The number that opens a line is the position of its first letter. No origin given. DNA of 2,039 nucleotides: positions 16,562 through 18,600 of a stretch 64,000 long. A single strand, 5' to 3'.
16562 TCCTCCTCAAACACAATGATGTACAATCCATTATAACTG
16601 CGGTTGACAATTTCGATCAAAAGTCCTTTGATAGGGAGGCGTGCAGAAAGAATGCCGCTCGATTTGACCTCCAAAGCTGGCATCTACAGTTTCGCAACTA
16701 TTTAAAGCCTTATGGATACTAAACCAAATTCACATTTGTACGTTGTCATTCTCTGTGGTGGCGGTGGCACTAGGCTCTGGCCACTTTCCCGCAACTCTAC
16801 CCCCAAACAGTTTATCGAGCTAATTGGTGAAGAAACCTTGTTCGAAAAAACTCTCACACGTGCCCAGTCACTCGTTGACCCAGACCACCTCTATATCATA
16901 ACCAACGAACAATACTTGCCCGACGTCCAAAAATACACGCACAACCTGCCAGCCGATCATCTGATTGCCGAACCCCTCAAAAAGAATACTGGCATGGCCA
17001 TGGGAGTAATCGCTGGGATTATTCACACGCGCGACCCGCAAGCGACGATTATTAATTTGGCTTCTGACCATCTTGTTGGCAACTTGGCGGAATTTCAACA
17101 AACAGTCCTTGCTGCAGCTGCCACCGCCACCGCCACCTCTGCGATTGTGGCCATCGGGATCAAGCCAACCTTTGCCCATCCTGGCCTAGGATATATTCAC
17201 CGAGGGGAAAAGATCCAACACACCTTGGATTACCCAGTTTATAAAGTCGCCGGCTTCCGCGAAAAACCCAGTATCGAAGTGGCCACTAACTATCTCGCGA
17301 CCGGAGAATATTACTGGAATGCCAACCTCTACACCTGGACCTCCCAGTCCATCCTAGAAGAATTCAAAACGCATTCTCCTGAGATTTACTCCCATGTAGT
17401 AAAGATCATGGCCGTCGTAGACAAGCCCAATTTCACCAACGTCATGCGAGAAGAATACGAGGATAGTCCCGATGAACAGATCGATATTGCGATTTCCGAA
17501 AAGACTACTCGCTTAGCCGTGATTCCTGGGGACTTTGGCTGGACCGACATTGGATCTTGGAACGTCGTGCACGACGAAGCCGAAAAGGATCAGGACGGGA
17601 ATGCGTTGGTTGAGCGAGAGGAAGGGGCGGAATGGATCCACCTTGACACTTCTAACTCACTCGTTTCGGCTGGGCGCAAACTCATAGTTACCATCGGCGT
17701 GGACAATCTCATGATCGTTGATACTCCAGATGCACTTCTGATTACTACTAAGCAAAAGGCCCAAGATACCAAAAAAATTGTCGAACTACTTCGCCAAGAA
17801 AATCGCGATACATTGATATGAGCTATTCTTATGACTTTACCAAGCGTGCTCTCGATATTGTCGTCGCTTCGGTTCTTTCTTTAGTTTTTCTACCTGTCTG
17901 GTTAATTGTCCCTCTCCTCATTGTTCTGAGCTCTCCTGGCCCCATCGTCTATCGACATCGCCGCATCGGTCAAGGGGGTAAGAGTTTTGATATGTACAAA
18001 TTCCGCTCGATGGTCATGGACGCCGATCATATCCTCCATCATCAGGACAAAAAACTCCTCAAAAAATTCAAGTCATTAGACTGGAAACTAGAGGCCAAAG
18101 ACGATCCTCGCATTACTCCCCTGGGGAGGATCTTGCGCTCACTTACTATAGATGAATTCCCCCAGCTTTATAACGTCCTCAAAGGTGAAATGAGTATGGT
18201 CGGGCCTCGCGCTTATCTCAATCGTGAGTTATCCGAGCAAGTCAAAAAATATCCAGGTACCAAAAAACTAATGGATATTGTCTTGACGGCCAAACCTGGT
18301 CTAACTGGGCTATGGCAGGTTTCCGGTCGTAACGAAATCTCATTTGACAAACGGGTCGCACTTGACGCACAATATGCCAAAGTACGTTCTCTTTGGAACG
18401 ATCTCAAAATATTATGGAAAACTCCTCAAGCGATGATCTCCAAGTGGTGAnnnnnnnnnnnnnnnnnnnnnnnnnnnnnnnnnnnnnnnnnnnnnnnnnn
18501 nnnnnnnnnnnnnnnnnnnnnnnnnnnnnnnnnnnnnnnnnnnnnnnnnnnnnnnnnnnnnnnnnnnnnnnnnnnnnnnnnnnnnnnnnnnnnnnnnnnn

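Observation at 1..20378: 20-kb glycan assembly island: candidate protein-glycosylation / surface-glycan system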

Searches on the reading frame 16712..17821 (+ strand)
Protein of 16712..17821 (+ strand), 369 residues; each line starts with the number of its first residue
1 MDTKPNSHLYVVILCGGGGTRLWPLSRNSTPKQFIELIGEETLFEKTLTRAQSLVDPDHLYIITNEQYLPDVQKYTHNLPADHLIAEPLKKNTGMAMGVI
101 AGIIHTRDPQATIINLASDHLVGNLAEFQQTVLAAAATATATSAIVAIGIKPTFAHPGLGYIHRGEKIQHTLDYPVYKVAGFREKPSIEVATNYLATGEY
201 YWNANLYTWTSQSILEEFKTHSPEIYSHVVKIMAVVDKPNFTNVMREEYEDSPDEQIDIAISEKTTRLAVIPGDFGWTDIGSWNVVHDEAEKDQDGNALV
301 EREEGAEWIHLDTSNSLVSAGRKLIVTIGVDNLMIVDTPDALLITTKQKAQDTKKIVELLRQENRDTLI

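Call 8: search_protein_families(library=pfam, proteins=[window:16712-17821:+], max_evalue=0.01)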
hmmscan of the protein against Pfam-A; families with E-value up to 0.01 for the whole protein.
window:16712-17821:+ (369 aa): 3 families
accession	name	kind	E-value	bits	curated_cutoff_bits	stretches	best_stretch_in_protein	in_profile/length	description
PF00483.29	NTP_transferase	-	4.6e-35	121.8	21.2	1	11-294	2-243/245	Nucleotidyl transferase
PF22640.1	ManC_GMP_beta-helix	-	3.1e-15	56.2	27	1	307-360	2-55/55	MannoseP isomerase/GMP-like beta-helix domain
PF12804.13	NTP_transf_3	-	4.7e-08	33.8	27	1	11-122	1-98/160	MobA-like NTP transferase domain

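Call 52: search_protein_families(library=ncbifam, proteins=[window:16712-17821:+], max_evalue=0.00001)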
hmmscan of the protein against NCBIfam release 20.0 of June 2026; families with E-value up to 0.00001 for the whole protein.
window:16712-17821:+ (369 aa): 4 families
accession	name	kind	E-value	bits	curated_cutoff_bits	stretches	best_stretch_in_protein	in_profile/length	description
TIGR01479.1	GMP_PMI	equivalog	2.3e-90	303.7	372.95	1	10-366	2-351/467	mannose-1-phosphate guanylyltransferase/mannose-6-phosphate isomerase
NF012004.0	PRK15460.1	equivalog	1e-70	238.8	859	1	7-365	4-360/478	mannose-1-phosphate guanyltransferase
NF041173.1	Sug_nt_acttase_Thmprot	equivalog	6.8e-07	28.6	600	0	11-105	3-95/405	bifunctional sugar-1-phosphate nucleotidylyltransferase/acetyltransferase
TIGR03992.1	Arch_glmU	subfamily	6.8e-07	28.5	292.1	0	11-122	3-109/393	bifunctional sugar-1-phosphate nucleotidylyltransferase/acetyltransferase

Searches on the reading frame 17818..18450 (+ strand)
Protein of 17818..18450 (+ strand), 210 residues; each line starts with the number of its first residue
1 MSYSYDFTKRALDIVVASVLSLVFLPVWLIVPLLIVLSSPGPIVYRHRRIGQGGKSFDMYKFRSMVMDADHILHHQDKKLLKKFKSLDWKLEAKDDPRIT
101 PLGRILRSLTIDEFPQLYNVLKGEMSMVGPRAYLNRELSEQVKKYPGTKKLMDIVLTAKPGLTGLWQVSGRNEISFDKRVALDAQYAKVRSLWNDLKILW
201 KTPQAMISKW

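Call 8: search_protein_families(library=pfam, proteins=[window:17818-18450:+], max_evalue=0.01)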
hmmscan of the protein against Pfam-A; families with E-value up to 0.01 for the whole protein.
window:17818-18450:+ (210 aa): 1 family
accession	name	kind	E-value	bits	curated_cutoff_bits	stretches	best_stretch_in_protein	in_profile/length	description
PF02397.22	Bac_transf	-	6e-61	205.5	27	1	9-207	1-178/179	Bacterial sugar transferase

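Call 52: search_protein_families(library=ncbifam, proteins=[window:17818-18450:+], max_evalue=0.00001)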
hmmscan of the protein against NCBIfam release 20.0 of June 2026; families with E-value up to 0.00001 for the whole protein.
window:17818-18450:+ (210 aa): 10 families
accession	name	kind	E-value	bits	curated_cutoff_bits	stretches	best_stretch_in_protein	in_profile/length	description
TIGR03025.1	EPS_sugtrans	subfamily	9.1e-75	252.6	295.55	1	2-209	251-441/445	exopolysaccharide biosynthesis polyprenyl glycosylphosphotransferase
TIGR03022.1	WbaP_sugtrans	subfamily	1.7e-68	232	403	1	7-208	257-451/456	undecaprenyl-phosphate galactose phosphotransferase WbaP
NF052601.1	undeca_RfbP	equivalog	3.3e-64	216.5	330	1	5-207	41-236/244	undecaprenyl-phosphate galactose phosphotransferase family protein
TIGR03023.1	WcaJ_sugtrans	equivalog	2.8e-57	195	410.75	1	5-207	259-447/453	undecaprenyl-phosphate glucose phosphotransferase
NF011751.0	PRK15204.1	equivalog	1e-50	172.7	907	1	5-206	276-469/476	undecaprenyl-phosphate galactose phosphotransferase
NF041877.1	EPS_EpsZ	equivalog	3e-50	171.2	800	1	9-206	266-452/459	exopolysaccharide biosynthesis polyisoprenyl-phosphate hexose-1-phosphate transferase EpsZ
TIGR03013.1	EpsB_2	subfamily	5.2e-38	131.3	393.35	1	6-204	252-434/443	TIGR03013 family XrtA/PEP-CTERM system glycosyltransferase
NF007518.0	PRK10124.1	equivalog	2.6e-34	118.8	684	1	8-202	273-453/464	undecaprenyl-phosphate glucose phosphotransferase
NF050817.1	PolSacchBiosHfsE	equivalog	1e-31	110.2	750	1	7-202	270-455/467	polysaccharide biosynthesis protein HfsE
NF045514.1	glycotran_HepC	equivalog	4e-24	85.1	140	1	6-133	114-212/220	heterocyst development glycosyltransferase HepC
